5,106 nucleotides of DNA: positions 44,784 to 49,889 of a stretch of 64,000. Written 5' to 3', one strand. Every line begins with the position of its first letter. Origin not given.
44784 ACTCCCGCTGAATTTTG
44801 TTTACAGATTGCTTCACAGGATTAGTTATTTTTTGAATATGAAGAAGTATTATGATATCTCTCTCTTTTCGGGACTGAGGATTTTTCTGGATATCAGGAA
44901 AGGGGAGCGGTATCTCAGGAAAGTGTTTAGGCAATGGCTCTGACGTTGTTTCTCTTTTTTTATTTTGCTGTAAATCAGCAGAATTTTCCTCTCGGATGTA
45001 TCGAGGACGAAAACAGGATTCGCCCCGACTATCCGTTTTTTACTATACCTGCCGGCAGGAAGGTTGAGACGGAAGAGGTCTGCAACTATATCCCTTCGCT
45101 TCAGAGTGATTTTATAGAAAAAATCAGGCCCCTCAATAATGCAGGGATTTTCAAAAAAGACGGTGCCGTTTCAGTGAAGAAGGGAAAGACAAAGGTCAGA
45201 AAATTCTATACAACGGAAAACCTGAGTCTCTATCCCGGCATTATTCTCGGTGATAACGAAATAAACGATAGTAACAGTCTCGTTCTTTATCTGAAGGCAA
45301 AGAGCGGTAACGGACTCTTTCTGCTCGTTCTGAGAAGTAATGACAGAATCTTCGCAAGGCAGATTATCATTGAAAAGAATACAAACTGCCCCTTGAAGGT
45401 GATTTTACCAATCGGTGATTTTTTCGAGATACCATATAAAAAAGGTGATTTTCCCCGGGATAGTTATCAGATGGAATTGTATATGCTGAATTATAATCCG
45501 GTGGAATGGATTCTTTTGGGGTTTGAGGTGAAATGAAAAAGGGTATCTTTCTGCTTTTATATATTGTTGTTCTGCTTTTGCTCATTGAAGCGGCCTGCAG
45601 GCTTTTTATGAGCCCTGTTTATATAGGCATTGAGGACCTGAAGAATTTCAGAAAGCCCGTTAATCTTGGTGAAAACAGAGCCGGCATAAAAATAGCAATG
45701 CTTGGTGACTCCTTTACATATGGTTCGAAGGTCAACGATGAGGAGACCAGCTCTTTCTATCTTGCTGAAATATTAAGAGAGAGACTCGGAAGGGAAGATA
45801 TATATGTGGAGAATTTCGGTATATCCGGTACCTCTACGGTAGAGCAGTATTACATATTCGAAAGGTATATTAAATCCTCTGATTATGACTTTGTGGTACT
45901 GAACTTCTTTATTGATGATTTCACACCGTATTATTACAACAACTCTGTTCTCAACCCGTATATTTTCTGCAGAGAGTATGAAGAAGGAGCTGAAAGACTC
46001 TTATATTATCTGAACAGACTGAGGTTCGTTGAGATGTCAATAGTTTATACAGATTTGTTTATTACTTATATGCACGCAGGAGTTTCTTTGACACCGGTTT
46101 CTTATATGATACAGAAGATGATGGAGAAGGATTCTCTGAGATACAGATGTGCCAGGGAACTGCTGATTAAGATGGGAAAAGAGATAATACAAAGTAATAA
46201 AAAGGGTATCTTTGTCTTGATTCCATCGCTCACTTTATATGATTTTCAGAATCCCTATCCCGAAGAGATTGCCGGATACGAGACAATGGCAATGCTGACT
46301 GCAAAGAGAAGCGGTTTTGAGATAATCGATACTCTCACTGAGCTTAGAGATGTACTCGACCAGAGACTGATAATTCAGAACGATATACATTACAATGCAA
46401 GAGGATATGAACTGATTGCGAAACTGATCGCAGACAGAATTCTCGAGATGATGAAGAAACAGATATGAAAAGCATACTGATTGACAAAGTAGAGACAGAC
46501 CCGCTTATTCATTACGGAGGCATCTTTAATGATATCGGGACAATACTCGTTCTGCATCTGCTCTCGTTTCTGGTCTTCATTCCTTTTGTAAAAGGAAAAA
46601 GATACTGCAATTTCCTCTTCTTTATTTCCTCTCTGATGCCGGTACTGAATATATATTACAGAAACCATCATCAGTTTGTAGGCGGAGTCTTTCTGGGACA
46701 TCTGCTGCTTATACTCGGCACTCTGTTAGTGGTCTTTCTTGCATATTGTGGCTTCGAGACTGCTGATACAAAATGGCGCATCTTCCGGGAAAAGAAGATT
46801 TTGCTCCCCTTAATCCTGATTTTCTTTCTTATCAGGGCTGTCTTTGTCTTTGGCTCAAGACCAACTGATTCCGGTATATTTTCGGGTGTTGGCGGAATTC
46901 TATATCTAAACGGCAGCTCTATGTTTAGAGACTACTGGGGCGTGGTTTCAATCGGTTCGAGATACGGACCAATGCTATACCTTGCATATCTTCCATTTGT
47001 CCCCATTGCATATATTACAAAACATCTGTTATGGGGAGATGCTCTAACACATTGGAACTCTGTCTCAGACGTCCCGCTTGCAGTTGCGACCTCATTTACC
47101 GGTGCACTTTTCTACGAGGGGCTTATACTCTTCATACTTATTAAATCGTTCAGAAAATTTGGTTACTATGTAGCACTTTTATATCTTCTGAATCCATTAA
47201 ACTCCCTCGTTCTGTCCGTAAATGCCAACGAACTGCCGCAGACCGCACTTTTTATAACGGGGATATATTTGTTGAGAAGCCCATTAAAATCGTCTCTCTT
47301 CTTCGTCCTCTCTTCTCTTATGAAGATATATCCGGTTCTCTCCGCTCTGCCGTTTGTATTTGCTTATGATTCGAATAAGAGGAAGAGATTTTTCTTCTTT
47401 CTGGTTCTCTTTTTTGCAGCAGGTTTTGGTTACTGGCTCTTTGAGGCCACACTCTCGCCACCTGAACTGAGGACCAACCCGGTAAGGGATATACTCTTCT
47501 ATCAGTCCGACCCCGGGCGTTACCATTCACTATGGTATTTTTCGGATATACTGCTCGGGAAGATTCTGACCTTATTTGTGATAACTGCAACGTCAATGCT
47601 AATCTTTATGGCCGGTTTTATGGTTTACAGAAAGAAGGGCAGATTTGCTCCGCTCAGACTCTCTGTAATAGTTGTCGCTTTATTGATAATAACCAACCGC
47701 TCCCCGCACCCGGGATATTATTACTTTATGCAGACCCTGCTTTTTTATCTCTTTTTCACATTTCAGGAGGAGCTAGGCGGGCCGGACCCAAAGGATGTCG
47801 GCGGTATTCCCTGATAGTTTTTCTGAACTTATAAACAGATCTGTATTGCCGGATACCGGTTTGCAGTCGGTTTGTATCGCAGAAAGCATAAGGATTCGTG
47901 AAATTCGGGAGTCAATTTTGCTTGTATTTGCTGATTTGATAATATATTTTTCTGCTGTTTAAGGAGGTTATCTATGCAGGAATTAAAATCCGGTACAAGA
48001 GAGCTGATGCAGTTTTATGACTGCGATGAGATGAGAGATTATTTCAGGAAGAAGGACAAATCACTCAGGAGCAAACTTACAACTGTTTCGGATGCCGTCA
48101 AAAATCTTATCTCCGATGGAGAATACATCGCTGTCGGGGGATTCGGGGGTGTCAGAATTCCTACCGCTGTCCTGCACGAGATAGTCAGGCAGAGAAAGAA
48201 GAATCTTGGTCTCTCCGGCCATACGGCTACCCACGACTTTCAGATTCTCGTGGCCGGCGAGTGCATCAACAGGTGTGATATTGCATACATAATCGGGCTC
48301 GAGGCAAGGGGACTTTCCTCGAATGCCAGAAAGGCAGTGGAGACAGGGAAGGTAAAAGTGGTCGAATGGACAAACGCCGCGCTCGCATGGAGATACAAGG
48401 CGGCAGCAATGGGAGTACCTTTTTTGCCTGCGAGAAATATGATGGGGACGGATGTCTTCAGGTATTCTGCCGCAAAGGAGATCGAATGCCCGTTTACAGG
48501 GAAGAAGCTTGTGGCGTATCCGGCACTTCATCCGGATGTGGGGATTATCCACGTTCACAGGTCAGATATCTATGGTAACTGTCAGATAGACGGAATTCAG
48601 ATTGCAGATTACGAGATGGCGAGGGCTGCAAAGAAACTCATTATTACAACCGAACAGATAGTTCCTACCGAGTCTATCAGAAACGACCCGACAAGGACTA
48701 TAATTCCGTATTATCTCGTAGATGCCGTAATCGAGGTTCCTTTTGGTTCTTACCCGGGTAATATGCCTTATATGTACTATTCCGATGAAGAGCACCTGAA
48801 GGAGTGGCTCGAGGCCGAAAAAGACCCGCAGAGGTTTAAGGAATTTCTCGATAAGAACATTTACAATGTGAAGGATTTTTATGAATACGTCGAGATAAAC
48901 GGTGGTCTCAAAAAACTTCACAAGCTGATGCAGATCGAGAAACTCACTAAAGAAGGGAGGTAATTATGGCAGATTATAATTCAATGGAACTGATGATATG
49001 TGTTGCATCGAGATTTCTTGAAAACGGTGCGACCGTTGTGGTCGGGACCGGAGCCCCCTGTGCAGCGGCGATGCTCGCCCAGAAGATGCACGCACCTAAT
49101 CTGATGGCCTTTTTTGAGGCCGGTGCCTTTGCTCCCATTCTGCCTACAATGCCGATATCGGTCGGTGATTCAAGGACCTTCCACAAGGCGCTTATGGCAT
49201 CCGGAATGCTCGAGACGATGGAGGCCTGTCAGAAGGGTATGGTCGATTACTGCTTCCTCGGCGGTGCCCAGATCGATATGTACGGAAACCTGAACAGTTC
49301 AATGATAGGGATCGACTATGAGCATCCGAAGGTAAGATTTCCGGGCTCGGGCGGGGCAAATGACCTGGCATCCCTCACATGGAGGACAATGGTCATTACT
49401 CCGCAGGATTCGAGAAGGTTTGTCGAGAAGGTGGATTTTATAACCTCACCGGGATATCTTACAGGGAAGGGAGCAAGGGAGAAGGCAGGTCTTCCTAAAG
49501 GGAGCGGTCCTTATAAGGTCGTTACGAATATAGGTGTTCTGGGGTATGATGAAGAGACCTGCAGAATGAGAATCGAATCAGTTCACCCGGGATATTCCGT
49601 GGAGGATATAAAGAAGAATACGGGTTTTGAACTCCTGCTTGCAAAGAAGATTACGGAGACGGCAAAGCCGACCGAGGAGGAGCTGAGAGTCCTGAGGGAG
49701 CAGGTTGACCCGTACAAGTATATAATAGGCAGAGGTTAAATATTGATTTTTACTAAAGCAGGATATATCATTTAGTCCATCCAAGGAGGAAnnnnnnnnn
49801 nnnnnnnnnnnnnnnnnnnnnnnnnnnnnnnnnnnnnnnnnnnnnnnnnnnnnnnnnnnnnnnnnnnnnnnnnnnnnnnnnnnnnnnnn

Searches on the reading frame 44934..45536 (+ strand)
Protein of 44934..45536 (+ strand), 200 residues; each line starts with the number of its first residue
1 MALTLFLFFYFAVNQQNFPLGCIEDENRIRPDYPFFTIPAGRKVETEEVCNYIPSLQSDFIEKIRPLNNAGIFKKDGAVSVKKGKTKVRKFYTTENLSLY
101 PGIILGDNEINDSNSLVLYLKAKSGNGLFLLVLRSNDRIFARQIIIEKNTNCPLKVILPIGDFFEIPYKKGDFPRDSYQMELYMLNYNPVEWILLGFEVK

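Call 8: search_protein_families(library=pfam, proteins=[window:44934-45536:+], max_evalue=0.01)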
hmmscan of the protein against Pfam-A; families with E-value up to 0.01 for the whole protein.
window:44934-45536:+ (200 aa): 0 families

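Call 35: search_protein_families(library=ncbifam, proteins=[window:44934-45536:+], max_evalue=0.01)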
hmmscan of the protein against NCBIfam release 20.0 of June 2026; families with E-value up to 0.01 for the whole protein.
window:44934-45536:+ (200 aa): 0 families

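Call 84: search_solved_structures(query=A7, max_evalue=1)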
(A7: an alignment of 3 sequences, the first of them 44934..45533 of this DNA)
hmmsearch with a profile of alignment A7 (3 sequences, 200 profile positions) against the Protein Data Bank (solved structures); distinct sequences matched with E-value up to 1: 6.
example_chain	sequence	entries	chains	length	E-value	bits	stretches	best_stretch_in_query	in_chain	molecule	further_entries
8pql_E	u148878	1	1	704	2.4e-06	30.8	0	101-136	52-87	Polyubiquitin-C,Nucleotide exchange factor SIL1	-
8pql_U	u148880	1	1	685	6.7e-06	29.3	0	101-136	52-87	Ubiquitin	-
8q7r_U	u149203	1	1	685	9.3e-06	28.8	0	101-136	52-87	Ubiquitin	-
5b83_A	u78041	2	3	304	0.034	17.2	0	101-136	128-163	tetra ubiquitin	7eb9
7yui_A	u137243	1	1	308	0.036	17.1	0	101-136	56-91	Polyubiquitin-C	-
5h07_A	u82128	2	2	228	0.39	13.7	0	101-136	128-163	Polyubiquitin-C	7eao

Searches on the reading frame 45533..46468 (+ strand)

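Call 8: search_protein_families(library=pfam, proteins=[window:45533-46468:+], max_evalue=0.01)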
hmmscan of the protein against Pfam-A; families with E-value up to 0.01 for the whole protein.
window:45533-46468:+ (311 aa): 2 families
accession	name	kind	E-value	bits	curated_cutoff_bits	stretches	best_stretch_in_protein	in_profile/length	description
PF13472.12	Lipase_GDSL_2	-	7.1e-11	43.4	32.9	1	57-294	2-178/178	GDSL-like Lipase/Acylhydrolase family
PF00657.28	Lipase_GDSL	-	1.9e-09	38.4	23.6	1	54-299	1-208/208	GDSL-like Lipase/Acylhydrolase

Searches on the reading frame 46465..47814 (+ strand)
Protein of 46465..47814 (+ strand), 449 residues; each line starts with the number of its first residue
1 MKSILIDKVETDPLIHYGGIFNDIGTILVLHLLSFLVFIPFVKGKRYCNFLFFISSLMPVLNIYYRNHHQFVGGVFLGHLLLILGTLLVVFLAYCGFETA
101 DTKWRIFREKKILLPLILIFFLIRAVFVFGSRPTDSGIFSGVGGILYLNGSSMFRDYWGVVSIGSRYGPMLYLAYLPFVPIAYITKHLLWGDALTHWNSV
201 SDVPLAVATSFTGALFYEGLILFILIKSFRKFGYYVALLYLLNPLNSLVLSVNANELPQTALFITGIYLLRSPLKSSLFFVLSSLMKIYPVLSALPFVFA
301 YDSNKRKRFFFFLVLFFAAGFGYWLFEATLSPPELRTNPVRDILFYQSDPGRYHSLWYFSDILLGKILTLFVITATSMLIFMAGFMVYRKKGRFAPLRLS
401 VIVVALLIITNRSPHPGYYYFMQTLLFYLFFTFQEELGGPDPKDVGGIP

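Call 8: search_protein_families(library=pfam, proteins=[window:46465-47814:+], max_evalue=0.01)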
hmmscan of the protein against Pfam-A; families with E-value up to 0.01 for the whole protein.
window:46465-47814:+ (449 aa): 0 families

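Call 35: search_protein_families(library=ncbifam, proteins=[window:46465-47814:+], max_evalue=0.01)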
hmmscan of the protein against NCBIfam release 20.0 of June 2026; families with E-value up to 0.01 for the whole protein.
window:46465-47814:+ (449 aa): 0 families

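Call 82: search_solved_structures(query=A5, max_evalue=1)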
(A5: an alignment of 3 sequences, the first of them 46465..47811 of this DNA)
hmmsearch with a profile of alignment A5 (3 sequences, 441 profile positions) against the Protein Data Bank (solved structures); distinct sequences matched with E-value up to 1: 0.

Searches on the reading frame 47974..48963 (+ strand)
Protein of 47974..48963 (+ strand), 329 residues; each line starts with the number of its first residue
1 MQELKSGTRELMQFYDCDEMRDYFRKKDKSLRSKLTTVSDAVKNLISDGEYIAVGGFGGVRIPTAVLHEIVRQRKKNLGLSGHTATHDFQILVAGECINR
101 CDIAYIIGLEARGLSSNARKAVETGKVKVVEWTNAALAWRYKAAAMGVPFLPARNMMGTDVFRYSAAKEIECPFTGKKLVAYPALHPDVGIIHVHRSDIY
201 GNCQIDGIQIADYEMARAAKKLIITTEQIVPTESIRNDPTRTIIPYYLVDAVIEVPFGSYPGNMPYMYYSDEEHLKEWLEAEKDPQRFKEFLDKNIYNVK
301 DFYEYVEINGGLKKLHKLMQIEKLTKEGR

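Call 8: search_protein_families(library=pfam, proteins=[window:47974-48963:+], max_evalue=0.01)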
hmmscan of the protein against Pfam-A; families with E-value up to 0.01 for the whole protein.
window:47974-48963:+ (329 aa): 1 family
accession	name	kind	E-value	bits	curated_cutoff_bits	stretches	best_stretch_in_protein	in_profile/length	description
PF01144.29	CoA_trans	-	1.2e-33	116.8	23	1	37-254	3-216/217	Coenzyme A transferase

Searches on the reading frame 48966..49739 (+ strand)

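Call 8: search_protein_families(library=pfam, proteins=[window:48966-49739:+], max_evalue=0.01)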
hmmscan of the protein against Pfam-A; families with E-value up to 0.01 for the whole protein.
window:48966-49739:+ (257 aa): 1 family
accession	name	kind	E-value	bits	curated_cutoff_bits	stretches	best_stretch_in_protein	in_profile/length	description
PF01144.29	CoA_trans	-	1.1e-28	100.6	23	1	13-218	7-217/217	Coenzyme A transferase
